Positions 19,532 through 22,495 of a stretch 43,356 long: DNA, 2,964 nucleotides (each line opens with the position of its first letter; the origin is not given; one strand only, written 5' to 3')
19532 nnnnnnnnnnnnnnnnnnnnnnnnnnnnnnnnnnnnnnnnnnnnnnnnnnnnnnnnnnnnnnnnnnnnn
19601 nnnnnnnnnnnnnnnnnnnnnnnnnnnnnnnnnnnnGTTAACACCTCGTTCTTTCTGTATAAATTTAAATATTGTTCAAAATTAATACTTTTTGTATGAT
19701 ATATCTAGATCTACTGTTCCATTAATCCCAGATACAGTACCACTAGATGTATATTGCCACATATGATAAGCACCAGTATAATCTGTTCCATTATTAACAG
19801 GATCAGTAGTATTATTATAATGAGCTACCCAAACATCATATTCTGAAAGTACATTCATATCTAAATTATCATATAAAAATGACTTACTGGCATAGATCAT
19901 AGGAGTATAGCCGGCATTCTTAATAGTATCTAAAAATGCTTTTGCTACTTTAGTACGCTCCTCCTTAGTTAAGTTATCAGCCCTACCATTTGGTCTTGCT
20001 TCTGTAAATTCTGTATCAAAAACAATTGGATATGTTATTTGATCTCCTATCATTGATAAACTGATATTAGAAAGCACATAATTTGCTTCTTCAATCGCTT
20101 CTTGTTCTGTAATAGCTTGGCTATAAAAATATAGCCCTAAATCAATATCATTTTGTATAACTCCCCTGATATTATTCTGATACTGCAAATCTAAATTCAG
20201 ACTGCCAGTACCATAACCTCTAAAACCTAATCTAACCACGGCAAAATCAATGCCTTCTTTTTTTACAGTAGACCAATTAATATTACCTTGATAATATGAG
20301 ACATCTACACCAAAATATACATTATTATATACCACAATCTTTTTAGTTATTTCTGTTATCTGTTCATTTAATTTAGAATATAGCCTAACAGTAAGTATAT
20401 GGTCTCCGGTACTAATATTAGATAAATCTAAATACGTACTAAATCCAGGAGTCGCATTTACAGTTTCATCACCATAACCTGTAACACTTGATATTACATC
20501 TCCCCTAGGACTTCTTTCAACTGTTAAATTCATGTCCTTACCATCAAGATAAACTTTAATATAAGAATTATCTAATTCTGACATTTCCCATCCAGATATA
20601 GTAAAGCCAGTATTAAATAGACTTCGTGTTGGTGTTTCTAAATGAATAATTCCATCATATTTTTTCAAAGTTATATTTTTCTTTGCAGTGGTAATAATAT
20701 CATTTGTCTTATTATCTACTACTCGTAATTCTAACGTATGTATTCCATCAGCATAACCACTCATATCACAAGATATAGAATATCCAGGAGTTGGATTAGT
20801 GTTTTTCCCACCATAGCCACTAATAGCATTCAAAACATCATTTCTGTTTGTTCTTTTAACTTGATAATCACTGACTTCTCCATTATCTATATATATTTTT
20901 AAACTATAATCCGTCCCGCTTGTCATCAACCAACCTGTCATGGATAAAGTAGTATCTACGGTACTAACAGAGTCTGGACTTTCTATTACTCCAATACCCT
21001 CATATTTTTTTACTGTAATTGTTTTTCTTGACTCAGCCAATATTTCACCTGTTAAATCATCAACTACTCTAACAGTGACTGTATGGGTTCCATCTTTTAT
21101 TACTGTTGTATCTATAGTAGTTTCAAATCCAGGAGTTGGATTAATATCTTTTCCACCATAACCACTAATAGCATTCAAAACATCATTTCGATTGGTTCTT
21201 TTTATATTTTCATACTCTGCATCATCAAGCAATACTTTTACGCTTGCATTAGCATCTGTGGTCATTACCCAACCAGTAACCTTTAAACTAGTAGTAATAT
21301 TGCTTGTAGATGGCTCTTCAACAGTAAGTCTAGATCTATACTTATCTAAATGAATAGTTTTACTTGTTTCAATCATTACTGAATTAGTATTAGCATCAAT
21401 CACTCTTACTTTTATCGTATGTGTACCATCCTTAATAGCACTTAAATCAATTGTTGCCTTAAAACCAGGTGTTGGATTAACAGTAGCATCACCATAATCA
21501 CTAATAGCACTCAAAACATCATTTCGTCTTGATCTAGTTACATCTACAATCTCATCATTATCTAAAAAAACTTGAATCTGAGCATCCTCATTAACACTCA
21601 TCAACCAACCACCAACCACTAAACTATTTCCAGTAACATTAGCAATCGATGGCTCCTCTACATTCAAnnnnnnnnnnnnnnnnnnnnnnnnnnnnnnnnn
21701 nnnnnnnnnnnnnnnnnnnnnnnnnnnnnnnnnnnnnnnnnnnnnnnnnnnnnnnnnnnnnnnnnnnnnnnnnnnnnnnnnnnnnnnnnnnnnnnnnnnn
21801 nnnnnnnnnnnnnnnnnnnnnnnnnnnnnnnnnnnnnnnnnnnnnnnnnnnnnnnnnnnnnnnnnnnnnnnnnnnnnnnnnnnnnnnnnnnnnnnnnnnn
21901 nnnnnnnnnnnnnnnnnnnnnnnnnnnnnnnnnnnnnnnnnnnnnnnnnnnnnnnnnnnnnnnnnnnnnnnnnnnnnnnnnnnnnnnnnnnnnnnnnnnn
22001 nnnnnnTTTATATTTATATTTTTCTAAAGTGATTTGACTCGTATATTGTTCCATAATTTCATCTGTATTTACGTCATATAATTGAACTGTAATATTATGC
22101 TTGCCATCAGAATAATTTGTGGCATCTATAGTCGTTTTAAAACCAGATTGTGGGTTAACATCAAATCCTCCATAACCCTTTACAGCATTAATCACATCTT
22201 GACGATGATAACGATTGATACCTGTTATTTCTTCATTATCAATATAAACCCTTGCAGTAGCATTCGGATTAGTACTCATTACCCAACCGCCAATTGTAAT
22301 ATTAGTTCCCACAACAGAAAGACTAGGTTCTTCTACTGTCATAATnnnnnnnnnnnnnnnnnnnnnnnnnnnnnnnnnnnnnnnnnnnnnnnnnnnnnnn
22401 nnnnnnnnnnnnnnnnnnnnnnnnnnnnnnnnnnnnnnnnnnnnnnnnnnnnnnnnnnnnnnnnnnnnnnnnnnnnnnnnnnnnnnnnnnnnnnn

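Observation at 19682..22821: GH25 muramidase with seven unassigned tandem modules and its own promoter, embedded in a wall-glycopolymer biosynthesis locus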

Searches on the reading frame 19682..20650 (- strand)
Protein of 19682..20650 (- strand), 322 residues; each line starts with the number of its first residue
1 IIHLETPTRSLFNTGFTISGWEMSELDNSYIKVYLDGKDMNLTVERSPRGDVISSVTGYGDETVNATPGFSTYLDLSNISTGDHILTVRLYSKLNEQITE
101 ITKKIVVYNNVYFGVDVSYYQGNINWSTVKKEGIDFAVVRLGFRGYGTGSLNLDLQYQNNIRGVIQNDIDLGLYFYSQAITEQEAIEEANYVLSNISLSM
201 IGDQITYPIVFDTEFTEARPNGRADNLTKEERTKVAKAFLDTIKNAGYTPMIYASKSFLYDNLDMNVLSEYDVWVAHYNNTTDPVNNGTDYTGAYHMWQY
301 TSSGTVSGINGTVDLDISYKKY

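Call 76: predict_structure(alignment_id=A3)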
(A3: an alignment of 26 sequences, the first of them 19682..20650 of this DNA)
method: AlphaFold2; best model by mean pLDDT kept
length: 322 residues; sequences in the alignment: 26
mean_pLDDT: 95.0   pTM: 0.89
mean pLDDT of the five models: 95.0, 95.0, 94.7, 94.1, 93.5
residues with pLDDT >= 90: 297; 70-90: 21; 50-70: 4; < 50: 0
segments of 3 or more residues with pLDDT < 50: none
pLDDT, mean of each block of 10 residues (from residue 1): 95 95 94 98 96 92 94 96 97 96 95 97 97 98 90 97 98 97 98 97 97 79 89 98 98 97 96 95 90 96 95 96 89
secondary structure, 60 per line:
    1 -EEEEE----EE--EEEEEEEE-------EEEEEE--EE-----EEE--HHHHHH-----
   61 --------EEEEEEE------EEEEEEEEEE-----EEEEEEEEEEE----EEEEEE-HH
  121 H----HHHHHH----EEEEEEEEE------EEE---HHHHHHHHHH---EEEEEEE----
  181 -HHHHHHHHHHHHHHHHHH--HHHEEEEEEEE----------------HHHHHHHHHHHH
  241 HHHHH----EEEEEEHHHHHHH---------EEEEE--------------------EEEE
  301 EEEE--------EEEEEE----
elements in order: E2-6 E15-22 E30-35 E45-47 H50-55 E69-75 E82-91 E97-107 E112-117 H126-131 E136-144 E151-153 H157-166 E170-176 H182-199 E205-212 H229-245 E250-255 H256-262 E272-276 E297-304 E313-318

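Call 78: fold_search(model_id=the predicted structure, library=pdb)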
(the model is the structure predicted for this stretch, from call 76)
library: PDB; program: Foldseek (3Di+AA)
matches with E <= 10: 1905; with E <= 0.001: 91
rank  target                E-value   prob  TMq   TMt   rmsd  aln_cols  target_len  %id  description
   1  2ww5                  8.7e-18  1.00  0.56  0.42  11.6       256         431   25  3D-structure of the modular autolysin LytC from Streptococcus pneumoniae at 1.6 A resolution (released 2010-04-21)
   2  2wwc                  1.2e-17  1.00  0.56  0.42  11.6       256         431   24  3D-structure of the modular autolysin LytC from Streptococcus pneumoniae in complex with synthetic peptidoglycan ligand (released 2010-04-21)
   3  2wwd_A                1.6e-17  1.00  0.56  0.42  11.5       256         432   24  3D-structure of the modular autolysin LytC from Streptococcus pneumoniae in complex with pneummococcal peptidoglycan f (released 2010-04-21)
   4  4krt_A                2.2e-15  1.00  0.54  0.50   2.5       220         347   24  X-ray structure of endolysin from clostridium perfringens phage phiSM101 (released 2014-04-02)
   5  4kru                  5.4e-15  1.00  0.55  0.81   2.7       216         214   25  X-ray structure of catalytic domain of endolysin from clostridium perfringens phage phiSM101 (released 2014-04-02)
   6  4krt_B                8.3e-15  1.00  0.54  0.51   2.7       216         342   24  X-ray structure of endolysin from clostridium perfringens phage phiSM101 (released 2014-04-02)
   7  5jip_B                7.2e-14  1.00  0.54  0.55   3.6       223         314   21  Crystal structure of the Clostridium perfringens spore cortex lytic enzyme SleM (released 2016-08-10)
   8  5jip_A                1.5e-13  1.00  0.53  0.54   3.7       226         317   20  Crystal structure of the Clostridium perfringens spore cortex lytic enzyme SleM (released 2016-08-10)
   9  1jfx                  2.4e-13  1.00  0.48  0.70   3.9       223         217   21  Crystal structure of the bacterial lysozyme from Streptomyces coelicolor at 1.65 A resolution (released 2001-09-05)
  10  5a6s_A                3.9e-13  1.00  0.48  0.56   4.1       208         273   24  Crystal structure of the CTP1L endolysin reveals how its activity is regulated by a secondary translation product (released 2015-12-30)
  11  4jz5                  2.0e-12  1.00  0.49  0.74   3.8       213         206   24  High-resolution structure of catalytic domain of endolysin ply40 from bacteriophage P40 of Listeria monocytogenes (released 2014-04-09)
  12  2wag                  3.8e-12  1.00  0.50  0.72   3.6       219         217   21  The Structure of a family 25 Glycosyl hydrolase from Bacillus anthracis. (released 2009-06-23)
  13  4ff5                  2.1e-11  1.00  0.50  0.69   3.3       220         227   18  Structure basis of a novel virulence factor GHIP a glycosyl hydrolase 25 of Streptococcus pneumoniae participating in ho (released 2013-07-17)
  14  6zmv_A                3.7e-11  1.00  0.50  0.75   3.8       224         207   17  Structure of muramidase from Trichobolus zukalii (released 2021-07-14)
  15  2x8r_B                1.2e-10  1.00  0.48  0.71   4.5       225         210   16  The structure of a family GH25 lysozyme from Aspergillus fumigatus (released 2010-09-08)
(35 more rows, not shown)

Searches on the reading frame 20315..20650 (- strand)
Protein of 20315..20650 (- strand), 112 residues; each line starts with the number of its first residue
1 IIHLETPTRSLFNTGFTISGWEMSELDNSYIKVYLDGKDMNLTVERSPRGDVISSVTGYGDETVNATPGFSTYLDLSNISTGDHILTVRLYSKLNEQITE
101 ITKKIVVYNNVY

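Call 58: search_protein_families(library=pfam, proteins=[window:20315-20650:-], max_evalue=1)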
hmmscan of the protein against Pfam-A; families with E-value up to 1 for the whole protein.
window:20315-20650:- (112 aa): 1 family
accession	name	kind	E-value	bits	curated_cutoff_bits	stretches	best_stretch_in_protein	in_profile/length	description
PF12387.13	Peptidase_C74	-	0.13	12.1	27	1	20-87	97-164/200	Pestivirus NS2 peptidase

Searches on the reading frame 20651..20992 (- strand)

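Call 58: search_protein_families(library=pfam, proteins=[window:20651-20992:-], max_evalue=1)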
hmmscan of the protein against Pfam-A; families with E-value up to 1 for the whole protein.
window:20651-20992:- (114 aa): 1 family
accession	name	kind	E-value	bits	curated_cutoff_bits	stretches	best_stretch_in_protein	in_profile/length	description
PF22091.2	DUF6941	-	0.016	16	27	0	82-110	50-78/125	Family of unknown function (DUF6941)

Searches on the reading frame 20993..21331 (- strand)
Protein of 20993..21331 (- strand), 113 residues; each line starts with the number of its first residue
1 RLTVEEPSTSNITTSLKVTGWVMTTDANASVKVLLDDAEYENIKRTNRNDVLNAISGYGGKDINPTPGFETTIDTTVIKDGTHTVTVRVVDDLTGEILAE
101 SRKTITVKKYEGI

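Call 36: predict_structure(alignment_id=A2)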
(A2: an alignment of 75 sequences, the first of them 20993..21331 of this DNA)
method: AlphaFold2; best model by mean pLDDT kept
length: 113 residues; sequences in the alignment: 75
mean_pLDDT: 94.0   pTM: 0.83
mean pLDDT of the five models: 94.0, 93.1, 93.0, 91.6, 90.1
residues with pLDDT >= 90: 102; 70-90: 10; 50-70: 1; < 50: 0
segments of 3 or more residues with pLDDT < 50: none
pLDDT, mean of each block of 10 residues (from residue 1): 93 94 95 97 95 92 95 95 97 96 93 68
secondary structure, 60 per line:
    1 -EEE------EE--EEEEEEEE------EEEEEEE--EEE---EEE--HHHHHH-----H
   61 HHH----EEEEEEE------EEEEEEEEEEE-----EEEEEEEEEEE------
elements in order: E2-4 E15-22 E29-35 E38-40 E44-46 H49-54 H60-63 E68-74 E81-91 E97-107

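Call 39: fold_search(model_id=the predicted structure, library=pdb)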
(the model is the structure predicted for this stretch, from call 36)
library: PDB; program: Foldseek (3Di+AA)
matches with E <= 10: 1683; with E <= 0.001: 3
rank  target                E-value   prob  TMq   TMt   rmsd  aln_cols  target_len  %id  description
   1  6tn6                  8.7e-05  1.00  0.63  0.17   4.0       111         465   18  X-ray structure of the endo-beta-1,4-mannanase from Thermotoga petrophila (released 2020-04-29)
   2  1p53_A                3.7e-04  1.00  0.60  0.30   3.6       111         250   15  The Crystal Structure of ICAM-1 D3-D5 fragment (released 2004-05-04)
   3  5icu                  9.9e-04  1.00  0.46  0.50   6.1       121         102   16  The crystal structure of CopC from Methylosinus trichosporium OB3b (released 2016-04-06)
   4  9ro7_C                1.3e-03  1.00  0.62  0.27   3.8       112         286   12  Crystal structure of human CD22 Ig domains 1-3 in complex with modified sialoside 7-012 (released 2025-12-10)
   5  2oz4_A                1.5e-03  1.00  0.55  0.26   4.3       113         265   17  Structural Plasticity in IgSF Domain 4 of ICAM-1 Mediates Cell Surface Dimerization (released 2007-10-16)
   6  5l7u_B                1.6e-03  0.97  0.38  0.11  10.9       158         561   16  Crystal structure of BvGH123 with bound GalNAc (released 2017-03-22)
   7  5l7r_A                1.9e-03  0.97  0.38  0.10  10.8       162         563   16  Crystal structure of BvGH123 (released 2017-03-22)
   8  7y9a_A                2.0e-03  1.00  0.43  0.29   5.4       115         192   16  Crystal structure of sDscam Ig1-2 domains, isoform beta2v6 (released 2023-05-24)
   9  4kjy_A                2.0e-03  0.97  0.36  0.36   6.2       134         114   10  Complex of high-affinity SIRP alpha variant FD6 with CD47 (released 2013-06-12)
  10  3idu_B                2.5e-03  1.00  0.50  0.51   6.4       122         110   15  Crystal Structure of the CARDB domain of the PF1109 protein in complex with di-metal ions from Pyrococcus furiosus, No (released 2009-08-04)
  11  2kl6_MODEL_1_A        3.0e-03  1.00  0.52  0.54   6.3       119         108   13  Solution NMR structure of the CARDB domain of PF1109 from Pyrococcus furiosus. Northeast Structural Genomics C (released 2009-08-25)
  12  9rm3_B                3.6e-03  1.00  0.60  0.26   4.0       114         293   12  Crystal structure of human CD22 Ig domains 1-3 in complex with modified sialoside 17 (released 2026-01-28)
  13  4cmm_B                3.6e-03  0.95  0.35  0.35  10.5       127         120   12  Structure of human CD47 in complex with human Signal Regulatory Protein (SIRP) alpha v1 (released 2014-02-26)
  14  5l7v_B                3.6e-03  0.84  0.32  0.10  11.2       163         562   15  Crystal Structure of BvGH123 with bond transition state analog Galthiazoline. (released 2017-03-22)
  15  3idu_A                3.8e-03  1.00  0.50  0.49   6.0       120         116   14  Crystal Structure of the CARDB domain of the PF1109 protein in complex with di-metal ions from Pyrococcus furiosus, No (released 2009-08-04)
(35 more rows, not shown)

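Call 47: fold_search(model_id=the predicted structure, library=viral)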
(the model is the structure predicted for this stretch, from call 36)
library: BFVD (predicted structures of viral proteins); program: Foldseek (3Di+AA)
matches with E <= 10: 1196; with E <= 0.001: 5
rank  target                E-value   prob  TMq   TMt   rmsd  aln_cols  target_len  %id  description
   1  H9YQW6                1.5e-04  1.00  0.57  0.56   4.6       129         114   12  (no name in the UniProt tables at hand)
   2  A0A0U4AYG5            5.2e-04  1.00  0.42  0.19  11.6       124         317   11  (no name in the UniProt tables at hand)
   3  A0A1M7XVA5            6.9e-04  1.00  0.59  0.16   3.0       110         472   12  Uncharacterized protein [Cedratvirus A11]
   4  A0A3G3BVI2            8.2e-04  1.00  0.56  0.44   4.5       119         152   14  Uncharacterized protein [Bacillus phage vB_BcoS-136]
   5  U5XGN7                9.2e-04  1.00  0.62  0.16   3.7       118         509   14  (no name in the UniProt tables at hand)
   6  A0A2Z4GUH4            1.2e-03  1.00  0.52  0.13   5.7       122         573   18  (no name in the UniProt tables at hand)
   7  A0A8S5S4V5            1.4e-03  1.00  0.50  0.21   6.2       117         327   21  Uncharacterized protein [Siphoviridae sp. ctiV651]
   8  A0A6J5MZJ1            1.6e-03  1.00  0.53  0.55   4.6       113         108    9  Uncharacterized protein [uncultured Caudovirales phage]
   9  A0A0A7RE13            1.6e-03  1.00  0.55  0.47   4.3       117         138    9  Glycoprotein C (Fragment) [Equid alphaherpesvirus 1]
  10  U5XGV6                1.7e-03  1.00  0.62  0.13   3.6       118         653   14  (no name in the UniProt tables at hand)
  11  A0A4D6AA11            1.9e-03  0.99  0.40  0.07   7.6       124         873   13  (no name in the UniProt tables at hand)
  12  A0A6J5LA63            2.0e-03  1.00  0.50  0.34   4.7       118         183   15  Uncharacterized protein [uncultured Caudovirales phage]
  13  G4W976                2.3e-03  1.00  0.50  0.53   6.0       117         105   12  Uncharacterized protein [Tetrasphaera phage TJE1]
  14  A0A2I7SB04            2.5e-03  1.00  0.53  0.46   4.3       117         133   14  (no name in the UniProt tables at hand)
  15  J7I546                2.8e-03  1.00  0.56  0.42   3.7       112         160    7  Glycoprotein C (Fragment) [Bovine alphaherpesvirus 5]
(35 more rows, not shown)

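Call 58: search_protein_families(library=pfam, proteins=[window:20993-21331:-], max_evalue=1)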
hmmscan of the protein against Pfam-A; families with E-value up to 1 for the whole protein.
window:20993-21331:- (113 aa): 4 families
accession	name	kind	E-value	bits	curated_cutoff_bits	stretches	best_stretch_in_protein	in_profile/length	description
PF11774.14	Lsr2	-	0.042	13.9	29.6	0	84-104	4-21/58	Lsr2 dimerization domain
PF17957.7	Big_7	-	0.059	14.5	24.1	1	10-87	12-70/70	Bacterial Ig domain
PF10648.15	Gmad2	-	0.093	13.5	25.7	0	9-91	10-81/86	Immunoglobulin-like domain of bacterial spore germination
PF16967.11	TcfC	-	0.099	12.7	29.4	1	72-106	35-67/68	E-set like domain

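Call 79: find_homologous_proteins(query=A2, max_evalue=1e-8)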
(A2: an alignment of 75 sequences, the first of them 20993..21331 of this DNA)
Query A2 (75 sequences) (113 aa, profile of the alignment): 1 proteins with E <= 1e-8 among 709 candidates.
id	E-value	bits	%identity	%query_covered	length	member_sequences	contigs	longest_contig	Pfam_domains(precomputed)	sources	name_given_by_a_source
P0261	7.5e-25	105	47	79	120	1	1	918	-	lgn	-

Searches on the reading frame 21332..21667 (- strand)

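Call 58: search_protein_families(library=pfam, proteins=[window:21332-21667:-], max_evalue=1)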
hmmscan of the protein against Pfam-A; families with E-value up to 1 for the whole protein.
window:21332-21667:- (112 aa): 1 family
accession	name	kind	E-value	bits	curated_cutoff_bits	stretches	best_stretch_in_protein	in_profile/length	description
PF04151.21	PPC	-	0.022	16.1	25.9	1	24-88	8-69/70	Bacterial pre-peptidase C-terminal domain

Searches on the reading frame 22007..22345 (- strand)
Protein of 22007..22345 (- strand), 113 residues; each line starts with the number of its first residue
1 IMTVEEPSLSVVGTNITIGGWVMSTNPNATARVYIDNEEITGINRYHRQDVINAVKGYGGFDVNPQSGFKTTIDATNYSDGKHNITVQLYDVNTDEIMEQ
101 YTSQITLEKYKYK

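Call 58: search_protein_families(library=pfam, proteins=[window:22007-22345:-], max_evalue=1)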
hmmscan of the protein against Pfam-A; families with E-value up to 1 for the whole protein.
window:22007-22345:- (113 aa): 5 families
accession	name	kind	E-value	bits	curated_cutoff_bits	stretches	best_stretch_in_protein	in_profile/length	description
PF07938.18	Fungal_lectin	-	1.9e-05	24.7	25.3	1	11-101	147-231/299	Fungal fucose-specific lectin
PF24705.1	DUF7668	-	0.018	15.9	27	1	38-93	16-71/100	Domain of unknown function (DUF7668)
PF17957.7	Big_7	-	0.06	14.4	24.1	1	14-87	18-70/70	Bacterial Ig domain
PF22091.2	DUF6941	-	0.078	13.8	27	1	67-107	37-77/125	Family of unknown function (DUF6941)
PF22753.2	Ape1_N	-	0.14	13.1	27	1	56-97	38-80/114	Peptidoglycan O-acetylesterase, N-terminal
